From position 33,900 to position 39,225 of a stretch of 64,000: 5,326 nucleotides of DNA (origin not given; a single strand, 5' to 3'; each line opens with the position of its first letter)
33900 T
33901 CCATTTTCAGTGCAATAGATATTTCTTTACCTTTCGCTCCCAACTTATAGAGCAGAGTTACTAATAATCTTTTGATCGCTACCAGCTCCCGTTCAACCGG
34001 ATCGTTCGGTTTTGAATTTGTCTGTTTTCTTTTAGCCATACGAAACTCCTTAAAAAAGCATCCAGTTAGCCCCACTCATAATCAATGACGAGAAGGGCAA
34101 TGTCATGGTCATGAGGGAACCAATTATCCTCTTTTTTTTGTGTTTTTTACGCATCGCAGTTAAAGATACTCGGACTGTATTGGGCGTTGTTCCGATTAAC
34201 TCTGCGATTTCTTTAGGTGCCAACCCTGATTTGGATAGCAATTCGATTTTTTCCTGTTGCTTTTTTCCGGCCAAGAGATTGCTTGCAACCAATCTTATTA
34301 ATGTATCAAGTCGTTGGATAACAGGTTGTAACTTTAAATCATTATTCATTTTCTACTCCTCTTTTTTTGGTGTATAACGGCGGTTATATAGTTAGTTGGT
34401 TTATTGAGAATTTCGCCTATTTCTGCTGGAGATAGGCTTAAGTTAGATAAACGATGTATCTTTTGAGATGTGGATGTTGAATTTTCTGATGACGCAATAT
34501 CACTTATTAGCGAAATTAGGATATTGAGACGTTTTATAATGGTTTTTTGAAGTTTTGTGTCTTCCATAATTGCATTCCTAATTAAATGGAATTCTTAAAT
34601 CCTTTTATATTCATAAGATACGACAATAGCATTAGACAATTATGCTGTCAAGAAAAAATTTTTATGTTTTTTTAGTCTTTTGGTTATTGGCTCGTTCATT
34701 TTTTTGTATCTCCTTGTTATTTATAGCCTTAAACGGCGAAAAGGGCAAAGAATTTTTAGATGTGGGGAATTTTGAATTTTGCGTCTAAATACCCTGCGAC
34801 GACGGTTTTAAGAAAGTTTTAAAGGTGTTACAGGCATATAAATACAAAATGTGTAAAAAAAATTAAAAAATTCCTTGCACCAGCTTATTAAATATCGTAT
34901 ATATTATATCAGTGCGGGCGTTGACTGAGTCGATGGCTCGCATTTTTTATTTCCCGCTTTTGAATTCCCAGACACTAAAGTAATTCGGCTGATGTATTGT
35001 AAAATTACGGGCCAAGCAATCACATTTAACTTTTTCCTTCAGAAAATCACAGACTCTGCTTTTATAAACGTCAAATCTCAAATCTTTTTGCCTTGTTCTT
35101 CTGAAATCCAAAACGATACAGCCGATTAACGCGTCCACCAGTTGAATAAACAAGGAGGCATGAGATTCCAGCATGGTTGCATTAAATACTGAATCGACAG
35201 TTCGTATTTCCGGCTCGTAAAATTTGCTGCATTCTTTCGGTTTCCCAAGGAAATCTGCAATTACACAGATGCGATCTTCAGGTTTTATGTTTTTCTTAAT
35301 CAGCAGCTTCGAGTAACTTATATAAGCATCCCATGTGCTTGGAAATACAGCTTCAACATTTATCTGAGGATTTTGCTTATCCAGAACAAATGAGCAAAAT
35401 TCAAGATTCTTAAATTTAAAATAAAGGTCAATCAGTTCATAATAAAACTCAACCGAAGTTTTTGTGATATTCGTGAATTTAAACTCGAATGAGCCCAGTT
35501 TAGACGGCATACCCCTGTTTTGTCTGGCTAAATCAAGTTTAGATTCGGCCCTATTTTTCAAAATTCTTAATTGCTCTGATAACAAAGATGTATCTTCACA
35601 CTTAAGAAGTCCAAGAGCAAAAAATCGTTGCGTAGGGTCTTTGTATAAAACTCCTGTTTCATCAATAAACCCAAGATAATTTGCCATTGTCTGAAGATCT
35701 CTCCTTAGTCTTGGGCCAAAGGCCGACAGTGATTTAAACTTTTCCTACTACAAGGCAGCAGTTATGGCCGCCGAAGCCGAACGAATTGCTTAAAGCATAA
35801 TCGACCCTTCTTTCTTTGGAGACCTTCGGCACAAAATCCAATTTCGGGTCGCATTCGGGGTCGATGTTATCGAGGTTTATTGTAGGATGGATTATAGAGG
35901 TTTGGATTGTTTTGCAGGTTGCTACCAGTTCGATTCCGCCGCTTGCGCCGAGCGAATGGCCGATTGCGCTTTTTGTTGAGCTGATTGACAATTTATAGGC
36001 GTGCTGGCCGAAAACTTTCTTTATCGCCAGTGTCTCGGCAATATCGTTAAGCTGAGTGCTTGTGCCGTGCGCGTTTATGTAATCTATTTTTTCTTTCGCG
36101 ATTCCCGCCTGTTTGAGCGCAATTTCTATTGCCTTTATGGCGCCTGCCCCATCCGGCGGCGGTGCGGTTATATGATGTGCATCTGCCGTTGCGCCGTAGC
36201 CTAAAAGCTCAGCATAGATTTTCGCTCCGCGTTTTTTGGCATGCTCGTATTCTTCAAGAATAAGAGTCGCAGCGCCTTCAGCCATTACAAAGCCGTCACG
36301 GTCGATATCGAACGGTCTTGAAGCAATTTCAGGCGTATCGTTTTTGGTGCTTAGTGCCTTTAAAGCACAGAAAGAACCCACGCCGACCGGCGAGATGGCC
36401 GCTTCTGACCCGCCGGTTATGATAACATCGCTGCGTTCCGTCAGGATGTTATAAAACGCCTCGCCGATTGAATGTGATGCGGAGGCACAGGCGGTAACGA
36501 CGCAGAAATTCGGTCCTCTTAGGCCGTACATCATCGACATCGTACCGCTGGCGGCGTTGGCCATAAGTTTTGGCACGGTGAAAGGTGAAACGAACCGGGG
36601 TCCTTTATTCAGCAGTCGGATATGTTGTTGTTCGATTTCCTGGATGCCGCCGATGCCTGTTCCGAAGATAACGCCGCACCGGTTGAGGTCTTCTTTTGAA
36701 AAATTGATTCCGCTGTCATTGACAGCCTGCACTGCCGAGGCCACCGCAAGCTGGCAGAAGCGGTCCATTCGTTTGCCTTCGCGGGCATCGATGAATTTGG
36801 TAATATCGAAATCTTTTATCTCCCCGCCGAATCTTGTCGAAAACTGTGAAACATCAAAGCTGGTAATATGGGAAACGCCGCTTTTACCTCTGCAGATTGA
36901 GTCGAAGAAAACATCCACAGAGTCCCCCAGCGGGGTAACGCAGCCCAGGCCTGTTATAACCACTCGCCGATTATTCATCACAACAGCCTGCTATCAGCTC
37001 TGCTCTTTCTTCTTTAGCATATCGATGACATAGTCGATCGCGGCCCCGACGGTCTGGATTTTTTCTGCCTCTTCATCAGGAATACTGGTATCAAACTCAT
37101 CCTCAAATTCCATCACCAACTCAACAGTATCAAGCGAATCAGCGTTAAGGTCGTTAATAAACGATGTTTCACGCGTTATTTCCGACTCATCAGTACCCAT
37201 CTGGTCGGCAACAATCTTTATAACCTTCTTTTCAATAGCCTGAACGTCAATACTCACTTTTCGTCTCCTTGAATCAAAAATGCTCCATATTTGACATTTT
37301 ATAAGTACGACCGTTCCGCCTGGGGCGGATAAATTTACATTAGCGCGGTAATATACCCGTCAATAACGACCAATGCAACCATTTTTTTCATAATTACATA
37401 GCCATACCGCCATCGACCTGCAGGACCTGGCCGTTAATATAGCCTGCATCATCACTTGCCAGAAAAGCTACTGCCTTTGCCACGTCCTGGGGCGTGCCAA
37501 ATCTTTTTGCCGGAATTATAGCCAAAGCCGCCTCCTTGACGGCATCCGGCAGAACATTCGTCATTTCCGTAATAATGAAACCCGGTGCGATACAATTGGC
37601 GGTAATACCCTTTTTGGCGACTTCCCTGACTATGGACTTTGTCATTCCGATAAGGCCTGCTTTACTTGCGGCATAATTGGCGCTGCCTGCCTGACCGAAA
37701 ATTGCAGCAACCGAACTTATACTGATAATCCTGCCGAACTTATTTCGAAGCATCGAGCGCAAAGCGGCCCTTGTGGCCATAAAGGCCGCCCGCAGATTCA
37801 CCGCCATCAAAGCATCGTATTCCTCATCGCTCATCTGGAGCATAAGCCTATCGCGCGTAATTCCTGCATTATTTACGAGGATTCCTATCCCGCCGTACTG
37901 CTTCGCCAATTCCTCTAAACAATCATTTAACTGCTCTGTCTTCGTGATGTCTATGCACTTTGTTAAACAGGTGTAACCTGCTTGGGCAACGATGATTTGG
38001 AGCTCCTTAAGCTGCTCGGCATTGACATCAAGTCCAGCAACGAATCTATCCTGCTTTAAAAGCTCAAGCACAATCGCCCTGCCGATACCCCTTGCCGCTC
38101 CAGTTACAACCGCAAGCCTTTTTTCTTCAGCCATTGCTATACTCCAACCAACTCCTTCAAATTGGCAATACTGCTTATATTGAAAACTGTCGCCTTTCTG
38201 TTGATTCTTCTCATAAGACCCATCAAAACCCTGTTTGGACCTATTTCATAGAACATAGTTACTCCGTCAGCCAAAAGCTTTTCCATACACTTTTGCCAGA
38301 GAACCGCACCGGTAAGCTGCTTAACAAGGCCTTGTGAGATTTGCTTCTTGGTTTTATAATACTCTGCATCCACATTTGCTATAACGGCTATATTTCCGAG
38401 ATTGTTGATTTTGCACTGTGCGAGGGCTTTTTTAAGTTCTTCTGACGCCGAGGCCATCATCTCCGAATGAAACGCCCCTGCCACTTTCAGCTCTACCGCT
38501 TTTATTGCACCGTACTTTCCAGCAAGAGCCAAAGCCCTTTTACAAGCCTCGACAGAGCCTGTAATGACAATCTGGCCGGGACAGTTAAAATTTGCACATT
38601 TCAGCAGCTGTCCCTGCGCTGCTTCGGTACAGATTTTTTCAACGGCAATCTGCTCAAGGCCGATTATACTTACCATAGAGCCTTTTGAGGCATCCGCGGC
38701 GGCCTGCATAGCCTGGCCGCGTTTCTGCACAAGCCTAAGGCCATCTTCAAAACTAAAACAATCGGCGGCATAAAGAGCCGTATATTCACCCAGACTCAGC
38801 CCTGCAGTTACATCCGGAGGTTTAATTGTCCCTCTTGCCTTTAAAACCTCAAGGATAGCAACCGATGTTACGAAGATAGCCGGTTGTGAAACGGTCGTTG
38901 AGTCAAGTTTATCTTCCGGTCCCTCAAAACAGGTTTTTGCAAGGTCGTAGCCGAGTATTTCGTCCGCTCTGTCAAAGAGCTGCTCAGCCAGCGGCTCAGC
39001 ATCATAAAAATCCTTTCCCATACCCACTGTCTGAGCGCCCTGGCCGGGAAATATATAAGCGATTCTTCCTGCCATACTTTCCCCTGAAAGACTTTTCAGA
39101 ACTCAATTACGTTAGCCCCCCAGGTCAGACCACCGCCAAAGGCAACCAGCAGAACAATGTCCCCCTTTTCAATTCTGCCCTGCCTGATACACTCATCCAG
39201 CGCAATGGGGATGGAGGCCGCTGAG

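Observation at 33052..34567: Candidate new system: three related small HTH proteins plus a Swt1-like HEPN RNase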

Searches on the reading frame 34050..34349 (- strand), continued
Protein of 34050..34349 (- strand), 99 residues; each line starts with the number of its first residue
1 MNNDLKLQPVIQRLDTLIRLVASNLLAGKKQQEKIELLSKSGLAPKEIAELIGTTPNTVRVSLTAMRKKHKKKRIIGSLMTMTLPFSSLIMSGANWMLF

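Call 95: search_protein_families(library=phrogs, proteins=[window:34050-34349:-, L090:3769-4650:+, L090:4888-6174:+], max_evalue=0.01)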
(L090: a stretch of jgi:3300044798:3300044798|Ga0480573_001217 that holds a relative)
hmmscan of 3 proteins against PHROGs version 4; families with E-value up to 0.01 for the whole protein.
window:34050-34349:- (99 aa): 6 families
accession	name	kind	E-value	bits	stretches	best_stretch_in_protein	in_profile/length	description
phrog_27555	-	transcription regulation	0.00065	20.3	1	30-71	134-175/203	transcriptional regulator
phrog_3855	-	DNA, RNA and nucleotide metabolism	0.0031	18.9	1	29-67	66-104/115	HTH DNA binding protein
phrog_15709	-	unknown function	0.004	17.9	0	47-69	16-38/59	-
phrog_664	-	DNA, RNA and nucleotide metabolism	0.0061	17.4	1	29-72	87-130/210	DNA binding protein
phrog_12540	-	unknown function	0.0082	17.3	1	29-83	26-82/153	-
phrog_323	-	transcription regulation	0.0089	16.6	1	29-76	151-198/319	transcriptional regulator, D5-like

L090:3769-4650:+ (293 aa): 1 family
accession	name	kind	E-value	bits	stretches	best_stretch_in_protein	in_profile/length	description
phrog_28562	-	unknown function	0.0017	19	1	44-91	58-105/248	-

L090:4888-6174:+ (428 aa): 0 families

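Call 96: find_related_loci(query=A2, collection=viral_contigs, flank=4000)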
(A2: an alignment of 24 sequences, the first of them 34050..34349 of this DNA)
Query A2 (99 aa) in viral_contigs; peptide patterns used: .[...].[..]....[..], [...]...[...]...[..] (x = any residue, [..] = any of these).
257 stretches matched a pattern; 1 encode a relative of the query (tblastn E <= 1e-3); 1 distinct loci.
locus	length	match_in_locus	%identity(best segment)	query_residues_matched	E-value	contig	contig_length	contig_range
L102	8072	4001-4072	58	38-61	5e-6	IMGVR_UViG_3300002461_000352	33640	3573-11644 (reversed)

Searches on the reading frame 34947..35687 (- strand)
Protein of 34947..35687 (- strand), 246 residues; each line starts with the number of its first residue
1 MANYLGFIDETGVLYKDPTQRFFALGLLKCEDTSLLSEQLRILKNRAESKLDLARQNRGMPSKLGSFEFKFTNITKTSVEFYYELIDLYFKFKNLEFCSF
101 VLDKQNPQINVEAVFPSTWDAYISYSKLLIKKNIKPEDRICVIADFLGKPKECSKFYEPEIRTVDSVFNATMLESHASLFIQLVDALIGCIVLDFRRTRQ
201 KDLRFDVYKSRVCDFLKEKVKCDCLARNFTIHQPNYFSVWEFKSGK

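Call 4: search_protein_families(library=pfam, proteins=[window:34947-35687:-], max_evalue=1)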
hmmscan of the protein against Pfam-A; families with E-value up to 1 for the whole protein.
window:34947-35687:- (246 aa): 1 family
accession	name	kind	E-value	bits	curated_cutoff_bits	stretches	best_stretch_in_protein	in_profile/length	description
PF12686.12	DUF3800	-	4.1e-07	31.2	21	1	7-191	3-146/149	Protein of unknown function (DUF3800)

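Call 5: search_protein_families(library=padloc, proteins=[window:34947-35687:-], max_evalue=1)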
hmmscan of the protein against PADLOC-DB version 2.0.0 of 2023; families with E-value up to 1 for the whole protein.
window:34947-35687:- (246 aa): 2 families
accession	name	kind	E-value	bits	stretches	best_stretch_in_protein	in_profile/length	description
PDLC04353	PDC-M04A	-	9e-18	62.5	1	3-242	4-226/232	-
PDLC04354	PDC-M04A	-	2.7e-08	31.9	1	66-197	8-143/190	-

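Call 6: search_protein_families(library=ncbifam, proteins=[window:34947-35687:-], max_evalue=1)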
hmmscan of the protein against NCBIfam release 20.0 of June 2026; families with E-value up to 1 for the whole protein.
window:34947-35687:- (246 aa): 0 families

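Call 95: search_protein_families(library=phrogs, proteins=[window:34947-35687:-], max_evalue=0.01)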
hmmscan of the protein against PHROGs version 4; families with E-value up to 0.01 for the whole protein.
window:34947-35687:- (246 aa): 1 family
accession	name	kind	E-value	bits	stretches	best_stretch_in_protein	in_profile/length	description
phrog_3732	-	unknown function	3.3e-09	37.7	1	7-115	11-98/263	-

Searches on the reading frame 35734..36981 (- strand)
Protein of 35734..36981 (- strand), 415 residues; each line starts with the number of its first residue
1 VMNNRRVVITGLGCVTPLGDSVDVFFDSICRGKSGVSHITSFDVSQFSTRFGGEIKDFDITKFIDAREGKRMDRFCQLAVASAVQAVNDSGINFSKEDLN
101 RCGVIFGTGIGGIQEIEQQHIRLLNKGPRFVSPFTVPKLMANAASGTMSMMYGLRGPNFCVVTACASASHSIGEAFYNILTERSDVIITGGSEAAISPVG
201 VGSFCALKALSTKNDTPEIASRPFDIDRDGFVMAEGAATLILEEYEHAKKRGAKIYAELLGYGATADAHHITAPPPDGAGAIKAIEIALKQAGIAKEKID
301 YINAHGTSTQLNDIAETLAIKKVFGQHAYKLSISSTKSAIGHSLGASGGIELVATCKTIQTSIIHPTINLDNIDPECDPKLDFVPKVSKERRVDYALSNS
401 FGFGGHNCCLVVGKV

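Call 80: list_cluster_members(proteins=[window:35734-36981:-, window:28228-29334:-, window:40105-41151:-, window:33052-33786:-])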
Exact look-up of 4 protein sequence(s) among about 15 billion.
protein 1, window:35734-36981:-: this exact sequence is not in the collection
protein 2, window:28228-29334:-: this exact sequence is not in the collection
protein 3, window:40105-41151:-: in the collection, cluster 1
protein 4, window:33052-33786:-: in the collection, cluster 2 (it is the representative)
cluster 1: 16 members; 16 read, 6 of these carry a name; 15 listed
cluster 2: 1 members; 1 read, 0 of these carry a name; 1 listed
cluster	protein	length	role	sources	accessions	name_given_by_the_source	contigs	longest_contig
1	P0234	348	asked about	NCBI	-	-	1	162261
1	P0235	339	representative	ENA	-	-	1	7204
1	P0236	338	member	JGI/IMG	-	phosphate acyltransferase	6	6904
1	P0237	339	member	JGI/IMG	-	glycerol-3-phosphate acyltransferase PlsX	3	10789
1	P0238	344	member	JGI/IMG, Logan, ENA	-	glycerol-3-phosphate acyltransferase PlsX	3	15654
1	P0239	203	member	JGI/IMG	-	glycerol-3-phosphate acyltransferase PlsX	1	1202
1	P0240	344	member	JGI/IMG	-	glycerol-3-phosphate acyltransferase PlsX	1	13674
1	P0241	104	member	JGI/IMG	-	glycerol-3-phosphate acyltransferase PlsX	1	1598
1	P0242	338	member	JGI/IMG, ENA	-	-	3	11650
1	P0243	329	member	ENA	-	-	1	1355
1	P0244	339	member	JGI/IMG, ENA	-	-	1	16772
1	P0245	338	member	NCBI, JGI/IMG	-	-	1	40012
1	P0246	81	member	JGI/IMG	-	-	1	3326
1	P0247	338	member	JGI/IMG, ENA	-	-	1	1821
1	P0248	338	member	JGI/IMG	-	-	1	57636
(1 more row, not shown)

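Call 81: find_encoding_contigs(protein=P0248, flank=10000, max_places=2)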
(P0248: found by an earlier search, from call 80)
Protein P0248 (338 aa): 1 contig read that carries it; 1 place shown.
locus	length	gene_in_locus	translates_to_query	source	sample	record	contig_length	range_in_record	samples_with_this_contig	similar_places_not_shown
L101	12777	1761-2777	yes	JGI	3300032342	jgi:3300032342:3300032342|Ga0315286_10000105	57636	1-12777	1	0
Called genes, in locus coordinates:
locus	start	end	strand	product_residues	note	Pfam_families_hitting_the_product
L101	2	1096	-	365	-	?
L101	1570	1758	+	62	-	PF01783:Ribosomal_L32p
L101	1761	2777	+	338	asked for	PF02504:FA_synthesis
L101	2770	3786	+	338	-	PF00108:Thiolase_N, PF08545:ACP_syn_III, PF08541:ACP_syn_III_C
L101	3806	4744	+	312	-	PF00698:Acyl_transf_1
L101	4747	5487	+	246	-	PF00106:adh_short, PF08659:KR, PF13561:adh_short_C2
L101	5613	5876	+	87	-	PF14573:PP-binding_2 (faint), PF00550:PP-binding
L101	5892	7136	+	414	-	PF00109:ketoacyl-synt, PF02801:Ketoacyl-synt_C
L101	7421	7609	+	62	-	-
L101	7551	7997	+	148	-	-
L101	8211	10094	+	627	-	PF13576:Pentapeptide_3 (faint)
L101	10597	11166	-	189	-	PF13392:HNH_3, PF00847:AP2 (weak)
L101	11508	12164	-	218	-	PF01169:GDT1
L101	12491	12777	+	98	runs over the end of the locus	-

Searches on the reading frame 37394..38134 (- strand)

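Call 62: search_protein_families(library=pfam, proteins=[window:37394-38134:-], max_evalue=0.00001)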
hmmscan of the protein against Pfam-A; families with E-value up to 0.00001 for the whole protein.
window:37394-38134:- (246 aa): 3 families
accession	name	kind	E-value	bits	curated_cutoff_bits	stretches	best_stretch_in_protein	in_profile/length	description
PF13561.12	adh_short_C2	-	1e-59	202.4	27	1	12-244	1-235/236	Enoyl-(Acyl carrier protein) reductase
PF00106.31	adh_short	-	1.9e-53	181.3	26.6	1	7-195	2-190/195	short chain dehydrogenase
PF08659.16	KR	-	9.1e-14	52.2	22.6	1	9-182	4-173/180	KR domain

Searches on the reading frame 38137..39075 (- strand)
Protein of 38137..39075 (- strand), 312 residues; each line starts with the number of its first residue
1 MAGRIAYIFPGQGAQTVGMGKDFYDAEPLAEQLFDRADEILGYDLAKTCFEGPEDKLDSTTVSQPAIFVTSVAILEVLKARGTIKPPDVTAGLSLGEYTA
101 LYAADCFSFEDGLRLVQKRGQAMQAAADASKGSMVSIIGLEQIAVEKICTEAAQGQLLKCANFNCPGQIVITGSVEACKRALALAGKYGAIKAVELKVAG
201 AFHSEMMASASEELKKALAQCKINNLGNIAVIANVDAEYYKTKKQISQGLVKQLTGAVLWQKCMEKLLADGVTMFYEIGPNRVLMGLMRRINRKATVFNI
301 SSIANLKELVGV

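Call 62: search_protein_families(library=pfam, proteins=[window:38137-39075:-], max_evalue=0.00001)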
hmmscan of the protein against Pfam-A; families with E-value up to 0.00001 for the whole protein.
window:38137-39075:- (312 aa): 1 family
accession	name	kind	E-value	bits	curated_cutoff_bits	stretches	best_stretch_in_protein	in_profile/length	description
PF00698.26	Acyl_transf_1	-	2.3e-35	123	32.7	1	7-290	2-277/319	Acyl transferase domain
